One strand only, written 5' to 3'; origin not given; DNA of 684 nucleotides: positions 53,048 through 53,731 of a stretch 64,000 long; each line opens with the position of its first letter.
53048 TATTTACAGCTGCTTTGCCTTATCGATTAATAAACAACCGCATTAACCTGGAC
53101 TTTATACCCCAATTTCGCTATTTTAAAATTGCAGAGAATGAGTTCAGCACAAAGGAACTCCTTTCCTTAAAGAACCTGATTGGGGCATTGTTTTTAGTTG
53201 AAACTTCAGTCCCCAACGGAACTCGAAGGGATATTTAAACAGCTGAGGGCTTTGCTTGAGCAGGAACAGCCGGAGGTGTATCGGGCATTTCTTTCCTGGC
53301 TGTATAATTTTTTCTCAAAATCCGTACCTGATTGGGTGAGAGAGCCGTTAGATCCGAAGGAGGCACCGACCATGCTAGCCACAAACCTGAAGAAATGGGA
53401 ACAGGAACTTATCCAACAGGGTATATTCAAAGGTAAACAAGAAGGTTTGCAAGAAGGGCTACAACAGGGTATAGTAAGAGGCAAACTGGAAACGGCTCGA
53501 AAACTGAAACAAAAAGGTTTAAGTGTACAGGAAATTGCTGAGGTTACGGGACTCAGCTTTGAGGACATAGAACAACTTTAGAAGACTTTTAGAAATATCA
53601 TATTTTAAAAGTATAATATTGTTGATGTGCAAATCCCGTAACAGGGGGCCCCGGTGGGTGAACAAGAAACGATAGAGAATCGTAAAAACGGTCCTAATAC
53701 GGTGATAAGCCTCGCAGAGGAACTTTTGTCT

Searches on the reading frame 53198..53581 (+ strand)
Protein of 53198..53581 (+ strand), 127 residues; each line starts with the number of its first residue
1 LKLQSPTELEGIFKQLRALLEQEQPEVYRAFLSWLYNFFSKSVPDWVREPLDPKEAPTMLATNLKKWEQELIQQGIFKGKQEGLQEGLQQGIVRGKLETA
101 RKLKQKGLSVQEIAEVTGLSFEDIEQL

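Call 3: search_protein_families(library=pfam, proteins=[window:53198-53581:+], max_evalue=0.01)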
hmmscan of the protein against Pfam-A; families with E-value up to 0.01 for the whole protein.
window:53198-53581:+ (127 aa): 0 families

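Call 4: search_protein_families(library=ncbifam, proteins=[window:53198-53581:+], max_evalue=0.01)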
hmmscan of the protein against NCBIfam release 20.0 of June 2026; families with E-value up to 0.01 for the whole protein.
window:53198-53581:+ (127 aa): 6 families
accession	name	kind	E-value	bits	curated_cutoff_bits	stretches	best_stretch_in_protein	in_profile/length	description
TIGR01784.1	T_den_put_tspse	subfamily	2.5e-13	50.5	52.1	1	68-127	208-273/273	Rpn family recombination-promoting nuclease/putative transposase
NF009925.1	PRK13386.1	equivalog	0.00031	20.1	192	1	69-107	44-82/228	flagellar assembly protein FliH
NF004267.1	PRK05687.1-3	equivalog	0.00053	19.2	293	1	62-99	66-107/266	flagellar assembly protein FliH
NF004270.2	PRK05687.2-1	equivalog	0.0012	18.4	180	1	68-114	39-101/223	flagellar assembly protein FliH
NF004266.1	PRK05687.1-1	equivalog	0.0016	17.9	260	1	58-106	44-92/230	flagellar assembly protein FliH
TIGR02937.1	sigma70-ECF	superfamily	0.0062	16.2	42.9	0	30-126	51-152/165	sigma-70 family RNA polymerase sigma factor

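Call 37: find_homologous_proteins(query=window:53198-53581:+, max_evalue=0.00001)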
Query window:53198-53581:+ (127 aa): 24 proteins with E <= 0.00001 among 123 candidates.
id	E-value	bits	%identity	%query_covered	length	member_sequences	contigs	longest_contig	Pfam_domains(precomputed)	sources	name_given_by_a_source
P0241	7.8e-49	183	71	86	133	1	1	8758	-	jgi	jgi:predicted transposase/invertase (TIGR01784 family)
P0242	1.1e-47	179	78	85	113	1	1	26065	-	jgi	-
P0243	8.8e-47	176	73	86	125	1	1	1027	-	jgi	jgi:predicted transposase/invertase (TIGR01784 family)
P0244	2.6e-41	158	64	91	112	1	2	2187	-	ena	-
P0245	1.9e-40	156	61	94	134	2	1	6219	-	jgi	jgi:predicted transposase/invertase (TIGR01784 family)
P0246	4.8e-36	141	55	94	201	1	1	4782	PF04754.19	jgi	jgi:predicted transposase/invertase (TIGR01784 family)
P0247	9.6e-33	131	56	91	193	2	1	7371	PF27070.1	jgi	jgi:hypothetical protein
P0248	1.3e-32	130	100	54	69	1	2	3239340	-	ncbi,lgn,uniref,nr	ncbi:hypothetical protein [Gracilinema caldarium]|uniref:hypothetical protein n=1 Tax=Gracilinema ca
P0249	1.5e-30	124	63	67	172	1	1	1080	PF04754.19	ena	-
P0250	3.0e-30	123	79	64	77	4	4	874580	-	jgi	jgi:predicted transposase/invertase (TIGR01784 family)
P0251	9.8e-29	118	74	66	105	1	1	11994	-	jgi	-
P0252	3.1e-28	116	61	74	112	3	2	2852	-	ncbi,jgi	jgi:predicted transposase/invertase (TIGR01784 family)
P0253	1.2e-26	111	67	66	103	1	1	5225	-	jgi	jgi:predicted transposase/invertase (TIGR01784 family)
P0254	2.9e-26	110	69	66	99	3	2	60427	-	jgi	jgi:predicted transposase/invertase (TIGR01784 family)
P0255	5.8e-25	106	66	64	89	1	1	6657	-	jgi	jgi:predicted transposase/invertase (TIGR01784 family)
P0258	4.2e-20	90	71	54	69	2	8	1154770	-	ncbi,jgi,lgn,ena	jgi:predicted transposase/invertase (TIGR01784 family)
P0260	5.9e-19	86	65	54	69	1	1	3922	-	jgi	jgi:predicted transposase/invertase (TIGR01784 family)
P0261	1.5e-14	72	62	54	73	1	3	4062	PF27070.1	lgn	-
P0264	9.3e-6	44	48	44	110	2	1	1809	PF12784.14,PF09811.15,PF27070.1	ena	-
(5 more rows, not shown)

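Call 39: search_protein_families(library=pfam, proteins=[P0261, P0247, P0248, P0258, P0264], max_evalue=1)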
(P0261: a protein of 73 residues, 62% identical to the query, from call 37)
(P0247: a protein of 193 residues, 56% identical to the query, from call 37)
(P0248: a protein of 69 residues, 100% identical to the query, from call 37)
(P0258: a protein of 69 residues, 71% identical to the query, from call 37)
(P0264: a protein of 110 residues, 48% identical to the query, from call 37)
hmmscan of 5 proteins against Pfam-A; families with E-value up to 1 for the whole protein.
P0261 (73 aa): 12 families
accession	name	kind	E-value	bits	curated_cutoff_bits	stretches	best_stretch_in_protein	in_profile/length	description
PF02796.21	HTH_7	-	0.0033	18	23.8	1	39-68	8-36/45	Helix-turn-helix domain of resolvase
PF13518.12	HTH_28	-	0.0045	17.5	25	0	44-68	4-27/52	Helix-turn-helix domain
PF13384.12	HTH_23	-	0.013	15.7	24.6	0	43-67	8-31/50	Homeodomain-like domain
PF13551.12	HTH_29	-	0.021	15.4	28.1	0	4-35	27-58/64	Winged helix-turn helix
PF09811.14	Yae1_N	-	0.034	14.3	27.5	0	15-37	15-37/39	Essential protein Yae1, N terminal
PF18579.7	Raf1_HTH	-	0.059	13.5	27.3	1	46-68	23-45/61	Rubisco accumulation factor 1 helix turn helix domain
PF08281.18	Sigma70_r4_2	-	0.061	13.4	25.7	1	52-67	25-40/54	Sigma-70, region 4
PF10109.15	Phage_TAC_7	-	0.064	13.7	25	1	54-73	43-62/79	Phage tail assembly chaperone proteins, E, or 41 or 14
PF14493.12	HTH_40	-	0.13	13.1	27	1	46-67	5-26/89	Helix-turn-helix domain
PF13693.12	HTH_35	-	0.13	12.7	25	1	48-71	10-33/75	Winged helix-turn-helix DNA-binding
PF11528.13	DUF3224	-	0.13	12.5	25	1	5-64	6-66/126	Protein of unknown function (DUF3224)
PF10562.14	CaM_bdg_C0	-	0.97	10.2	20.2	0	37-48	8-19/29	Calmodulin-binding domain C0 of NMDA receptor NR1 subunit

P0247 (193 aa): 7 families
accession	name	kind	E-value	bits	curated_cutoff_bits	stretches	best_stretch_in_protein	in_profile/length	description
PF04754.18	Transposase_31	-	0.0017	18.4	21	1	1-85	111-195/203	Putative transposase, YhgA-like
PF02796.21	HTH_7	-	0.02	15.5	23.8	1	159-188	8-36/45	Helix-turn-helix domain of resolvase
PF14520.12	HHH_5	-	0.027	15.4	27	0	110-133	32-55/57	Helix-hairpin-helix domain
PF21733.3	Death_3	-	0.084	13.4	27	1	52-139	11-95/106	Death domain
PF13518.12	HTH_28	-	0.085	13.4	25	0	166-188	6-27/52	Helix-turn-helix domain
PF13384.12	HTH_23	-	0.19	12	24.6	0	163-187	8-31/50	Homeodomain-like domain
PF09811.14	Yae1_N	-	0.53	10.5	27.5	0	135-157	15-37/39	Essential protein Yae1, N terminal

P0248 (69 aa): 12 families
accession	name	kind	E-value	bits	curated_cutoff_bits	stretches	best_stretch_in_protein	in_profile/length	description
PF09811.14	Yae1_N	-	0.0029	17.7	27.5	1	16-34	4-26/39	Essential protein Yae1, N terminal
PF18579.7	Raf1_HTH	-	0.015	15.4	27.3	1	42-62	23-43/61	Rubisco accumulation factor 1 helix turn helix domain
PF10975.14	DUF2802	-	0.027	15.1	33.5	1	37-62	31-56/68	Protein of unknown function (DUF2802)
PF13384.12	HTH_23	-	0.045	14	24.6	1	38-62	7-30/50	Homeodomain-like domain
PF08281.18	Sigma70_r4_2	-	0.051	13.7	25.7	1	48-62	25-39/54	Sigma-70, region 4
PF01381.28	HTH_3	-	0.052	14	23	1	43-62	5-22/55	Helix-turn-helix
PF22022.2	Phage_int_M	-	0.055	14.1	27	1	27-63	50-86/96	Phage integrase central domain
PF13936.12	HTH_38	-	0.061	13.5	27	1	41-58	12-29/44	Helix-turn-helix domain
PF02796.21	HTH_7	-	0.079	13.6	23.8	1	39-62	11-34/45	Helix-turn-helix domain of resolvase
PF13411.12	MerR_1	-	0.11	13.1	21.6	1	39-58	46-65/69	MerR HTH family regulatory protein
PF04695.18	Pex14_N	-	0.15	12.2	23.2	0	45-57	30-42/46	Pex14 N-terminal domain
PF02631.22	RecX_HTH2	-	0.45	11.2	26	0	37-57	20-40/42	RecX, second three-helix domain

P0258 (69 aa): 10 families
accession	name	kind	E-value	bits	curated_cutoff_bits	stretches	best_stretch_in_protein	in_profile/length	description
PF02796.21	HTH_7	-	0.004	17.7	23.8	1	41-64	13-36/45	Helix-turn-helix domain of resolvase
PF18579.7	Raf1_HTH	-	0.011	15.8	27.3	1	43-62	24-43/61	Rubisco accumulation factor 1 helix turn helix domain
PF10975.14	DUF2802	-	0.013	16.1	33.5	1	41-67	35-61/68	Protein of unknown function (DUF2802)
PF08281.18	Sigma70_r4_2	-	0.013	15.5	25.7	1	48-68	25-45/54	Sigma-70, region 4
PF18838.6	LPD23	-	0.042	14.1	27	1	34-60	11-37/58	Large polyvalent protein associated domain 23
PF09811.14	Yae1_N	-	0.048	13.8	27.5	1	15-33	3-21/39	Essential protein Yae1, N terminal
PF21982.2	RecX_HTH1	-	0.064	13.7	26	1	42-58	20-36/40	RecX, first three-helix domain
PF13411.12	MerR_1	-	0.071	13.7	21.6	1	4-58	15-65/69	MerR HTH family regulatory protein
PF02631.22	RecX_HTH2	-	0.084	13.6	26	1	42-58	25-41/42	RecX, second three-helix domain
PF04282.18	DUF438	-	0.09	13.1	25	0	4-18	31-45/67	Family of unknown function (DUF438)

P0264 (110 aa): 6 families
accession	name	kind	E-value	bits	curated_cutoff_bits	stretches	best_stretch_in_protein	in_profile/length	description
PF12784.13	PDDEXK_2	-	1.4e-07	31.9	27.4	1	2-45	185-228/229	PD-(D/E)XK nuclease family transposase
PF09811.14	Yae1_N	-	5.6e-07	29.6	27.5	1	46-74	1-29/39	Essential protein Yae1, N terminal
PF18838.6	LPD23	-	0.085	13.1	27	1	77-101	13-37/58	Large polyvalent protein associated domain 23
PF00627.37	UBA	-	0.11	12.8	22.4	1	82-99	5-22/37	UBA/TS-N domain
PF10975.14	DUF2802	-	0.12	13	33.5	1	77-108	30-61/68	Protein of unknown function (DUF2802)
PF23062.1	CUB_M02D8_5_3rd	-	0.2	12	32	1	69-104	72-107/114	M02D8_5-like, third CUB domain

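Call 40: find_encoding_contigs(protein=P0258, flank=3000, max_places=4)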
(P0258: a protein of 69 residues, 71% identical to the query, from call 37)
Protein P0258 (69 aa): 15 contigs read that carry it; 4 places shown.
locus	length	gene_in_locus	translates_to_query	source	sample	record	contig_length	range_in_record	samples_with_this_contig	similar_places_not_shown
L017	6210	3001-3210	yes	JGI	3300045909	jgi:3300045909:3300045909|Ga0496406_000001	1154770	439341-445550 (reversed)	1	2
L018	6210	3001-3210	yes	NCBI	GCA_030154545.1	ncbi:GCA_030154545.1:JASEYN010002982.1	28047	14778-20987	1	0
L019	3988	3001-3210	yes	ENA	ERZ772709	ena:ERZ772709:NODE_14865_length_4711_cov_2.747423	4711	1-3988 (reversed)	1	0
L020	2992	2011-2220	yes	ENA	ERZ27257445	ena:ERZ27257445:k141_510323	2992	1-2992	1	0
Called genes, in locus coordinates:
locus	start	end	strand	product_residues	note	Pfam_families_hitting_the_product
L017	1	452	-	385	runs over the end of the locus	PF07907:YibE_F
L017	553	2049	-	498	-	PF00245:Alk_phosphatase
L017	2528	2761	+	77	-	PF04754:Transposase_31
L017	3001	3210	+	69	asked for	-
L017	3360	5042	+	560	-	PF08439:Peptidase_M3_N, PF01432:Peptidase_M3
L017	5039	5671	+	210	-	PF02525:Flavodoxin_2, PF03358:FMN_red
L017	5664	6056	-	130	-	PF01894:YjbQ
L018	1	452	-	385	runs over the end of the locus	PF07907:YibE_F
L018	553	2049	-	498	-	PF00245:Alk_phosphatase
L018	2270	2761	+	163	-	PF04754:Transposase_31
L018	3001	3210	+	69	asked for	-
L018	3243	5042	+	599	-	PF08439:Peptidase_M3_N, PF01432:Peptidase_M3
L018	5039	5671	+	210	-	PF02525:Flavodoxin_2, PF03358:FMN_red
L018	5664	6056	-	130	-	PF01894:YjbQ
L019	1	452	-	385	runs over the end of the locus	PF07907:YibE_F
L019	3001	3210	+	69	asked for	-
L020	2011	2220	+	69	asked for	-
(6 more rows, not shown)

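Call 47: predict_structure(alignment_id=A1)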
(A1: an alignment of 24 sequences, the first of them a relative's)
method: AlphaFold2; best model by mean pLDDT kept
length: 69 residues; sequences in the alignment: 24
mean_pLDDT: 80.4   pTM: 0.49
mean pLDDT of the five models: 80.4, 75.5, 74.6, 74.5, 69.7
residues with pLDDT >= 90: 27; 70-90: 26; 50-70: 16; < 50: 0
segments of 3 or more residues with pLDDT < 50: none
pLDDT, mean of each block of 10 residues (from residue 1): 69 68 68 84 92 93 90
secondary structure, 60 per line:
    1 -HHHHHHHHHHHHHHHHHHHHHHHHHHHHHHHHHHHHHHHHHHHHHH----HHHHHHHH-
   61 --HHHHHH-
elements in order: H2-47 H52-59 H63-68

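Call 49: fold_search(model_id=the predicted structure, library=pdb)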
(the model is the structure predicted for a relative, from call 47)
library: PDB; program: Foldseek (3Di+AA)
matches with E <= 10: 289; with E <= 0.001: 0
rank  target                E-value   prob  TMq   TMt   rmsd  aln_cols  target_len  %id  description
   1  2x48_A                7.3e-01  0.93  0.42  0.52   1.1        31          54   29  ORF 55 from Sulfolobus islandicus rudivirus 1 (released 2010-07-21)
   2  8q4d_A                7.8e-01  0.87  0.43  0.09   1.3        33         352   21  IstA-IstB(E167Q) Strand Transfer Complex (released 2024-07-10)
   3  7bhy_C                9.6e-01  0.54  0.38  0.44   2.9        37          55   27  DNA-binding domain of DeoR in complex with the DNA operator (released 2021-11-10)
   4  8b4h_A                1.2e+00  0.87  0.45  0.09   1.0        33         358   21  IstA transposase cleaved donor complex (released 2023-05-03)
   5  2lvs_MODEL_1_A        1.4e+00  0.75  0.44  0.30   1.4        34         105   29  NMR solution structure of a CRISPR repeat binding protein (released 2013-01-23)
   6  7bhy_A                1.6e+00  0.41  0.39  0.45   3.0        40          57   25  DNA-binding domain of DeoR in complex with the DNA operator (released 2021-11-10)
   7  7th0                  1.8e+00  0.89  0.51  0.75   0.8        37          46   30  Escherichia coli RpnA-S (released 2023-03-29)
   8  3g1c                  2.0e+00  0.90  0.54  0.38   0.6        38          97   21  The crystal structure of a TrpR like protein from Eubacterium eligens ATCC 27750 (released 2009-02-17)
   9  4zmr_A                2.0e+00  0.54  0.38  0.14   1.7        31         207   35  Structural characterization of the full-length response regulator spr1814 in complex with a phosphate analogue reveals (released 2016-04-27)
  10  7bhy_B                2.0e+00  0.33  0.37  0.45   2.9        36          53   28  DNA-binding domain of DeoR in complex with the DNA operator (released 2021-11-10)
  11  2jt1_MODEL_1_A        2.0e+00  0.25  0.34  0.33   3.3        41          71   17  Solution NMR structure of PefI (Plasmid-Encoded Fimbriae Regulatory) protein from Salmonella typhimurium. Nort (released 2007-10-09)
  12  6kj6_F                2.0e+00  0.16  0.29  0.10   4.5        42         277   33  cryo-EM structure of Escherichia coli Crl transcription activation complex (released 2020-01-01)
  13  1l3l_A                2.2e+00  0.47  0.37  0.12   1.7        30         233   27  Crystal structure of a bacterial quorum-sensing transcription factor complexed with pheromone and DNA (released 2002-07-03)
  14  2r0q_D                2.3e+00  0.72  0.45  0.17   0.9        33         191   12  Crystal structure of a serine recombinase- DNA regulatory complex (released 2008-04-01)
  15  8r7y_A                2.5e+00  0.30  0.37  0.10   2.8        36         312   28  Deoxyribonucleoside regulator DeoR in complex with the DNA operator (released 2024-06-19)
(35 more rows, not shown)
